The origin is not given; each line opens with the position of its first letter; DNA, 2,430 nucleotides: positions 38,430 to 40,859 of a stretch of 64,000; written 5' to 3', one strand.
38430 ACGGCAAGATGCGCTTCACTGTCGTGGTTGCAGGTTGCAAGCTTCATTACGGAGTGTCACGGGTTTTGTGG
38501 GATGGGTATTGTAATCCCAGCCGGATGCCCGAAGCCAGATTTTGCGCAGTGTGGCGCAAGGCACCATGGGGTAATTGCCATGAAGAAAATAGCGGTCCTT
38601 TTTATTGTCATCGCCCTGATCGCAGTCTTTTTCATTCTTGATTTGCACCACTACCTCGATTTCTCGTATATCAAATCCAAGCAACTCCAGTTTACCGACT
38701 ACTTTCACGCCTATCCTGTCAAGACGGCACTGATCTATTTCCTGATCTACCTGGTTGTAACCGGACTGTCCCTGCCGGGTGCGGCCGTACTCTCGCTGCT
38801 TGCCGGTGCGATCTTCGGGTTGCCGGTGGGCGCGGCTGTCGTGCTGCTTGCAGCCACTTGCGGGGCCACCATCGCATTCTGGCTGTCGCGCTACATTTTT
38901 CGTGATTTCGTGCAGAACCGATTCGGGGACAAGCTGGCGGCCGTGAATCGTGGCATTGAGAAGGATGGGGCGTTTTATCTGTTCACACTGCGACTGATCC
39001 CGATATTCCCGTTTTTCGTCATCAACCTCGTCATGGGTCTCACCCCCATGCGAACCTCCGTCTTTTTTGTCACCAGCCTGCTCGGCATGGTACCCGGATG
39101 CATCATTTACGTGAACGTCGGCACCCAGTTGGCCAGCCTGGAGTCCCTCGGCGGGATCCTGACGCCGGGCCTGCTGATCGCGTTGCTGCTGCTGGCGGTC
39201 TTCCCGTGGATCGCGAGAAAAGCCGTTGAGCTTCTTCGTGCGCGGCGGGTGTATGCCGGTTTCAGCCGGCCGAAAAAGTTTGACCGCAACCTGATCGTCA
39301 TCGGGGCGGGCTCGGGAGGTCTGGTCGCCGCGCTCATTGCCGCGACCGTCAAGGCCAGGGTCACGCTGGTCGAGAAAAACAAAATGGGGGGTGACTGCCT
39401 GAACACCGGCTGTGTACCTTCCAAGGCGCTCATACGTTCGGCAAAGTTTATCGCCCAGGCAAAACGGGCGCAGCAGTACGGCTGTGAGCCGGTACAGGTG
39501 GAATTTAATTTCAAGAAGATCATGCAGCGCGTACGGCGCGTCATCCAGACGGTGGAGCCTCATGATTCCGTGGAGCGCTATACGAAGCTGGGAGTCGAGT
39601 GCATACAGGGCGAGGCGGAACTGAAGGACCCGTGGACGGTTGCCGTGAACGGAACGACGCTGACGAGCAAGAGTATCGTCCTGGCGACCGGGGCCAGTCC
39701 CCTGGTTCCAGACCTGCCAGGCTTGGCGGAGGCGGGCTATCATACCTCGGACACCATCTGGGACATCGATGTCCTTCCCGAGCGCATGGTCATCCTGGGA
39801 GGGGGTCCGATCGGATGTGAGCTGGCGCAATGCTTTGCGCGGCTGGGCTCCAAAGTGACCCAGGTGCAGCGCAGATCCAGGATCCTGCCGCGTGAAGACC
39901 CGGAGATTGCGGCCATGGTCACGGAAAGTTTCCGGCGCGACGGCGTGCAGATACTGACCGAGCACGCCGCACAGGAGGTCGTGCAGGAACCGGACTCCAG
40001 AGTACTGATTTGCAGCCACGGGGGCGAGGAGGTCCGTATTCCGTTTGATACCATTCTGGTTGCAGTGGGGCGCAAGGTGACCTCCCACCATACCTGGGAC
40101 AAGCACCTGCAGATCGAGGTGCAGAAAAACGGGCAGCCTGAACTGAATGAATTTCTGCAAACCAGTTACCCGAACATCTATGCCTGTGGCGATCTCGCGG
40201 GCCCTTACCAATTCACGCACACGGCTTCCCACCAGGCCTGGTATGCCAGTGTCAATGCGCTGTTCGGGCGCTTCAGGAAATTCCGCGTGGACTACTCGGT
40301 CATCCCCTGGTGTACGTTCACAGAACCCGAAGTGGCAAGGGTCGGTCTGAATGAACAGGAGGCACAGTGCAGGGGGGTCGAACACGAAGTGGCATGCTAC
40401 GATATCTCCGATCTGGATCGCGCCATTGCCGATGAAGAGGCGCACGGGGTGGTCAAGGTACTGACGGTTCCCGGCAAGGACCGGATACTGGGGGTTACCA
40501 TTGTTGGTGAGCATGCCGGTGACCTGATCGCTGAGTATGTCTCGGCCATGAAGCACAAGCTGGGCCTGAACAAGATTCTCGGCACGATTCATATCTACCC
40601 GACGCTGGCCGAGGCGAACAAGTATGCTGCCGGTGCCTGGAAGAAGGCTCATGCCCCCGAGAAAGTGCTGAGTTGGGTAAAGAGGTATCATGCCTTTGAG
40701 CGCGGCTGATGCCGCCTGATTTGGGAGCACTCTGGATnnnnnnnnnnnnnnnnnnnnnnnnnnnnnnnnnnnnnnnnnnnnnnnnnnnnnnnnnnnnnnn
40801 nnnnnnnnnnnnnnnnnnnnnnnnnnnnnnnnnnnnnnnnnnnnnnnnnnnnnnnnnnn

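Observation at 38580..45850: DedA::disulfide-oxidoreductase fusion paired with an ArsS-like radical SAM enzyme and an RND efflux pump, next to the selenium genes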

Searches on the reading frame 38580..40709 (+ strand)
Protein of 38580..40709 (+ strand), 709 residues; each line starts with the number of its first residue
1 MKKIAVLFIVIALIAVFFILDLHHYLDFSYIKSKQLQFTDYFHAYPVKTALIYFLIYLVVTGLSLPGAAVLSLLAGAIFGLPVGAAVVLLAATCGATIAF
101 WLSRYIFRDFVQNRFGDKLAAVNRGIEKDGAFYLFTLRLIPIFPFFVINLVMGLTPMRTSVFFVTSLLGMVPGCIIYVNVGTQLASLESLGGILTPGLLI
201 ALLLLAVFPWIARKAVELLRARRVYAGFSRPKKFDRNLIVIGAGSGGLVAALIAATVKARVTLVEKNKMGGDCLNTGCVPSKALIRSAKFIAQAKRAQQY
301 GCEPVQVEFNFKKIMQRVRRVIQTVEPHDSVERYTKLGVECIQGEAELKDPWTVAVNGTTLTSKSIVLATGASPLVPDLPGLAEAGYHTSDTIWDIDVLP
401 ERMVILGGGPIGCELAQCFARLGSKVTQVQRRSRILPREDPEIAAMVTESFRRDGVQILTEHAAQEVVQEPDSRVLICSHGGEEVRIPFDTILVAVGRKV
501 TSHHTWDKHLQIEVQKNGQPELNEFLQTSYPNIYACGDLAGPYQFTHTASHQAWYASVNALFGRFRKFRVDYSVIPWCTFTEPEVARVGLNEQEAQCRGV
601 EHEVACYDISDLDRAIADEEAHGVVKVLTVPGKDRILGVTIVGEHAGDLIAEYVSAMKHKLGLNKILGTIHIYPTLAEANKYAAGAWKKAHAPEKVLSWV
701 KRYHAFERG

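Call 7: search_protein_families(library=pfam, proteins=[window:38580-40709:+])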
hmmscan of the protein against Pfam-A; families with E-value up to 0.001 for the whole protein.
window:38580-40709:+ (709 aa): 14 families
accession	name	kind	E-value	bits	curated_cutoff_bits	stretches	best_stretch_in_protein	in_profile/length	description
PF07992.20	Pyr_redox_2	-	1.3e-64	218.8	26.1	1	237-553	2-291/291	Pyridine nucleotide-disulphide oxidoreductase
PF02852.28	Pyr_redox_dim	-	5e-28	97.9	25.3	1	575-683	1-109/110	Pyridine nucleotide-disulphide oxidoreductase, dimerisation domain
PF09335.16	VTT_dom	-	9e-26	91.2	33.9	1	69-182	4-122/123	VTT domain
PF00070.33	Pyr_redox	-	1e-24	87.3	22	1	402-475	1-74/82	Pyridine nucleotide-disulphide oxidoreductase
PF13738.12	Pyr_redox_3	-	5.2e-16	59.2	30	1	239-537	1-305/305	Pyridine nucleotide-disulphide oxidoreductase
PF01266.30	DAO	-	5.4e-08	33.2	27.9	0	238-270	2-35/353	FAD dependent oxidoreductase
PF01134.28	GIDA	-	6.5e-07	29.2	22.1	1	238-293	2-55/391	Glucose inhibited division protein A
PF03486.20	HI0933_like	-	1.1e-06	28.7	50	1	237-271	2-36/244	HI0933-like protein Rossmann domain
PF12831.13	FAD_oxidored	-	1.6e-06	28.1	27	1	238-271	2-35/416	FAD dependent oxidoreductase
PF00890.30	FAD_binding_2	-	3.3e-06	27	20.4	0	238-268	2-32/414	FAD binding domain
PF01262.27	AlaDh_PNT_C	-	4.4e-06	26.7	23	0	238-268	31-61/214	Alanine dehydrogenase/PNT, C-terminal domain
PF13450.12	NAD_binding_8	-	7.6e-05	23.4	21.9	0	240-273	1-35/68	NAD(P)-binding Rossmann-like domain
PF13434.12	Lys_Orn_oxgnase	-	0.0001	22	21.3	1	357-470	142-260/339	L-lysine 6-monooxygenase/L-ornithine 5-monooxygenase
PF02737.24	3HCDH_N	-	0.00043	20.7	22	0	404-457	3-56/180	3-hydroxyacyl-CoA dehydrogenase, NAD binding domain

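Call 8: search_protein_families(library=ncbifam, proteins=[window:38580-40709:+])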
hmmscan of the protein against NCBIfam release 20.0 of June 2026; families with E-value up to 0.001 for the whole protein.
window:38580-40709:+ (709 aa): 70 families (the best 25 are shown)
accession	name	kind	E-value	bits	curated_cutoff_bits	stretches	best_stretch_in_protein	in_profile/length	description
NF004991.0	PRK06370.1-3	subfamily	4.5e-147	490.7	620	1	236-701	36-501/509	FAD-containing oxidoreductase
TIGR01350.1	lipoamide_DH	equivalog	9.9e-116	387.2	408.8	1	237-688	3-455/461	dihydrolipoyl dehydrogenase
TIGR02053.1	MerA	equivalog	2.1e-112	376.5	454.45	1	237-689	2-455/465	mercury(II) reductase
NF004947.0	PRK06292.2-5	equivalog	6.2e-101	338.6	592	1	237-690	5-461/474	dihydrolipoyl dehydrogenase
NF004776.0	PRK06116.1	equivalog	5.8e-89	299.1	480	1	235-678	4-444/450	glutathione-disulfide reductase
NF004943.0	PRK06292.2-1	equivalog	5.7e-84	282.5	432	1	237-684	5-452/456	dihydrolipoyl dehydrogenase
NF004992.0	PRK06370.1-4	equivalog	6.9e-84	281.9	629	1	233-678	4-446/459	FAD-containing oxidoreductase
NF010311.1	PRK13748.1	subfamily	5.7e-82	276.3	600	1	235-689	97-550/560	mercury(II) reductase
NF004945.0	PRK06292.2-3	equivalog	1.2e-81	275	494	1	232-683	2-448/457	dihydrolipoyl dehydrogenase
NF003585.0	PRK05249.1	equivalog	2.9e-80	270.1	465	1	233-684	4-454/464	Si-specific NAD(P)(+) transhydrogenase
NF004946.0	PRK06292.2-4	subfamily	3e-80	270.3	634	1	237-684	5-467/487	dihydrolipoyl dehydrogenase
NF005884.0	PRK07846.1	equivalog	5e-78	262.7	501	1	237-678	5-442/454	mycothione reductase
TIGR01424.1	gluta_reduc_2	equivalog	1e-74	251.7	606.05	1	234-678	1-440/446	glutathione-disulfide reductase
NF005883.0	PRK07845.1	equivalog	4e-73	247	479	1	237-684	4-456/466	NAD(P)H-quinone dehydrogenase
TIGR01421.1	gluta_reduc_1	equivalog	3.4e-70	237.5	556.15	1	237-678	4-444/450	glutathione-disulfide reductase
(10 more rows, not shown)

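Call 9: find_encoding_contigs(protein=window:38580-40709:+, flank=10000, max_places=4)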
Protein window:38580-40709:+ (709 aa): 2 contigs read that carry it; 1 place shown.
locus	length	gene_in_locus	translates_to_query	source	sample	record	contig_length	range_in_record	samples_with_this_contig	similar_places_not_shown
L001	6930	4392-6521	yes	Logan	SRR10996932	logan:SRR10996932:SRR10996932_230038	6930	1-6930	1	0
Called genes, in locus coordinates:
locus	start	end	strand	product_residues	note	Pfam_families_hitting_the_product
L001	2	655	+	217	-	?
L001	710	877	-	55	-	PF00471:Ribosomal_L33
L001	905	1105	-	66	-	PF00830:Ribosomal_L28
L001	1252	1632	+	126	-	PF02152:FolB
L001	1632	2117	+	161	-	PF01288:HPPK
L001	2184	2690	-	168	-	PF00300:His_Phos_1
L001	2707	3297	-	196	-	PF13580:SIS_2 (faint), PF01380:SIS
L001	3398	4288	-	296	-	PF01557:FAA_hydrolase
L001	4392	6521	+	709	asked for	PF09335:VTT_dom, PF00890:FAD_binding_2 (faint), PF01134:GIDA (faint), PF01262:AlaDh_PNT_C (faint), PF07992:Pyr_redox_2, PF13738:Pyr_redox_3, PF00070:Pyr_redox, PF02852:Pyr_redox_dim, +3 more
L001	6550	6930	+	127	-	?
